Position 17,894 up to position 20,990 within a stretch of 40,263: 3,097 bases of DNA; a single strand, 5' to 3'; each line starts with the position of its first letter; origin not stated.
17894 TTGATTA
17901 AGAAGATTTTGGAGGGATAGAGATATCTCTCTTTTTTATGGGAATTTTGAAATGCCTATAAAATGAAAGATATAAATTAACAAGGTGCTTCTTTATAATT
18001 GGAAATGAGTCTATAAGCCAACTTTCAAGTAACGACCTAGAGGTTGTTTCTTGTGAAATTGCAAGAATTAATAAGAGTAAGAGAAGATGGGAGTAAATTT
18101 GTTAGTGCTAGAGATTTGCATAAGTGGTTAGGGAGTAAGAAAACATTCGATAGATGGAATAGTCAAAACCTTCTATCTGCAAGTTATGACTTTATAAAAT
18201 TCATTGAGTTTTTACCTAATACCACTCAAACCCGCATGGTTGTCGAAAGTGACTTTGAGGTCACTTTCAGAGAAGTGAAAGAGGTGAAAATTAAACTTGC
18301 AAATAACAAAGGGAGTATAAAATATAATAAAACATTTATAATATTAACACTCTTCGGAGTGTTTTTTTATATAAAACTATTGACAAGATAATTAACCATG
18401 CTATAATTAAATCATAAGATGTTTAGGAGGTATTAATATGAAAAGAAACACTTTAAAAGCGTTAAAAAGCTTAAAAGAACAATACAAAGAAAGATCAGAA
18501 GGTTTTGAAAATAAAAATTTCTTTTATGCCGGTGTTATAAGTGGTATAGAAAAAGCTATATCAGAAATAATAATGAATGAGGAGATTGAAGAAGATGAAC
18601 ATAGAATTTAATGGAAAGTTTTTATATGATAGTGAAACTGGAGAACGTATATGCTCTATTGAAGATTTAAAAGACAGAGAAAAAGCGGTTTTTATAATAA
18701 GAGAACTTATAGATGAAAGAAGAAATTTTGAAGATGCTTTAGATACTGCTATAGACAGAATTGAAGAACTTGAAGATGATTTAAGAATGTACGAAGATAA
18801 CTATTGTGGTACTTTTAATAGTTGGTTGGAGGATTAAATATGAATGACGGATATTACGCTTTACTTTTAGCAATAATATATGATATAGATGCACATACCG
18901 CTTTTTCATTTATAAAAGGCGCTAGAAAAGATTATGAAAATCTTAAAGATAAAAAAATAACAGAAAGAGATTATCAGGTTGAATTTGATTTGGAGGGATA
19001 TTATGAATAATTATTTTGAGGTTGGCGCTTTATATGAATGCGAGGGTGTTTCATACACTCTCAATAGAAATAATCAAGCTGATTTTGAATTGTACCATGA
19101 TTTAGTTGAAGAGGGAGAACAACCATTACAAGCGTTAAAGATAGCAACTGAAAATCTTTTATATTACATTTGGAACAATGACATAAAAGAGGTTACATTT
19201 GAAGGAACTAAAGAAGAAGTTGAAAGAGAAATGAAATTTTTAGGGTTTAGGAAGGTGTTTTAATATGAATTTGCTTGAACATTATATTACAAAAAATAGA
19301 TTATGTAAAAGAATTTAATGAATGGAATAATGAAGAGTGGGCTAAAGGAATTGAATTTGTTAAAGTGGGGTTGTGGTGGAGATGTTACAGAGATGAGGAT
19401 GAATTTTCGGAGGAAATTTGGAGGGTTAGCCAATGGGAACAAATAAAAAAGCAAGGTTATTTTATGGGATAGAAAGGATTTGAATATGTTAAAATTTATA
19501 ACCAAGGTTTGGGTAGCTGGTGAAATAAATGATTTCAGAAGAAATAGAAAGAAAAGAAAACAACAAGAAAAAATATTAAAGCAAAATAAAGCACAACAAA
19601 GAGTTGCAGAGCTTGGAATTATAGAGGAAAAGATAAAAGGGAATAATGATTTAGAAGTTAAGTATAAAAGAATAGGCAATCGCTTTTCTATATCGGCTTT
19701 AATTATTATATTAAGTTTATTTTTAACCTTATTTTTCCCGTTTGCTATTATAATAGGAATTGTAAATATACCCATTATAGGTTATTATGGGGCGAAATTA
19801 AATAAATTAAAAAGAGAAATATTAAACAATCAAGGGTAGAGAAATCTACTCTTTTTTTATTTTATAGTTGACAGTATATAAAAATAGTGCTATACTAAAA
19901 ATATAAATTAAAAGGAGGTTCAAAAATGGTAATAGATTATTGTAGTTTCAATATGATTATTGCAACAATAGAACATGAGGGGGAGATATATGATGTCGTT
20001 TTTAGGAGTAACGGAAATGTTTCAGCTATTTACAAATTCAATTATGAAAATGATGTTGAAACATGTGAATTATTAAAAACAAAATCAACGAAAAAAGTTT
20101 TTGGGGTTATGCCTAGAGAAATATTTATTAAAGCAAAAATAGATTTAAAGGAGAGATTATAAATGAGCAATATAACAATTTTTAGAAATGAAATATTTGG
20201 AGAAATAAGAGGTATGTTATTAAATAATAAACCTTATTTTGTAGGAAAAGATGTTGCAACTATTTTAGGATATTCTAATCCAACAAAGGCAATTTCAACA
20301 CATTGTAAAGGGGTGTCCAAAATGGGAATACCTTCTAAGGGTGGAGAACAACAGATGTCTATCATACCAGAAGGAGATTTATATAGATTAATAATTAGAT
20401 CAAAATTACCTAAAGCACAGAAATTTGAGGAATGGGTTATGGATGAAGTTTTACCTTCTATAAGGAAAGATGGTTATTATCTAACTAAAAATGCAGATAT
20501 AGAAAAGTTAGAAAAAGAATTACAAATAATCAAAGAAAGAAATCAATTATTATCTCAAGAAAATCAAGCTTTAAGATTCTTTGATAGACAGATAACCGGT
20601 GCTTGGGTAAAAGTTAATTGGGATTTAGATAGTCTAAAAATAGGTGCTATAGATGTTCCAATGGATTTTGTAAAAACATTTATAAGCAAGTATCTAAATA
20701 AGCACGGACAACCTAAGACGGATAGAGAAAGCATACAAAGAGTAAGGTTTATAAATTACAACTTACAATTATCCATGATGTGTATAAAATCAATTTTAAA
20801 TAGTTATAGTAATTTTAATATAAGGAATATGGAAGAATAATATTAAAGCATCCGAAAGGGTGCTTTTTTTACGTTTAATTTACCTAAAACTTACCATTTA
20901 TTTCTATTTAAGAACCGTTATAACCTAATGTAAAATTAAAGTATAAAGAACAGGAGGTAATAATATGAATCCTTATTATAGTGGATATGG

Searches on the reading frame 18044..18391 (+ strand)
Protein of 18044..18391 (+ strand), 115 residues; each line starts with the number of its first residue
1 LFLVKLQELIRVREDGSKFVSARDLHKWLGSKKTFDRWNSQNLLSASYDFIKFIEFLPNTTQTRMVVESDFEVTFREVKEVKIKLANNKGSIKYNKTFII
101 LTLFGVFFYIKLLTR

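Call 62: search_protein_families(library=pfam, proteins=[window:18044-18391:+], max_evalue=0.001)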
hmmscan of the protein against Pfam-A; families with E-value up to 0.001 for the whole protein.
window:18044-18391:+ (115 aa): 1 family
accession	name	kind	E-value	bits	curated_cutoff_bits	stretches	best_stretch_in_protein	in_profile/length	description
PF08346.17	AntA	-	7.4e-07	30.1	27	1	20-80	1-61/68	AntA/AntB antirepressor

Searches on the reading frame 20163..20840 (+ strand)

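Call 62: search_protein_families(library=pfam, proteins=[window:20163-20840:+], max_evalue=0.001)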
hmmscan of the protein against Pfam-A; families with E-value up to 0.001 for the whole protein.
window:20163-20840:+ (225 aa): 1 family
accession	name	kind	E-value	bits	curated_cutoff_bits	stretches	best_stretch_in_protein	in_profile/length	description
PF02498.22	Bro-N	-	5e-23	82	25.6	1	15-98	2-96/96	BRO family, N-terminal domain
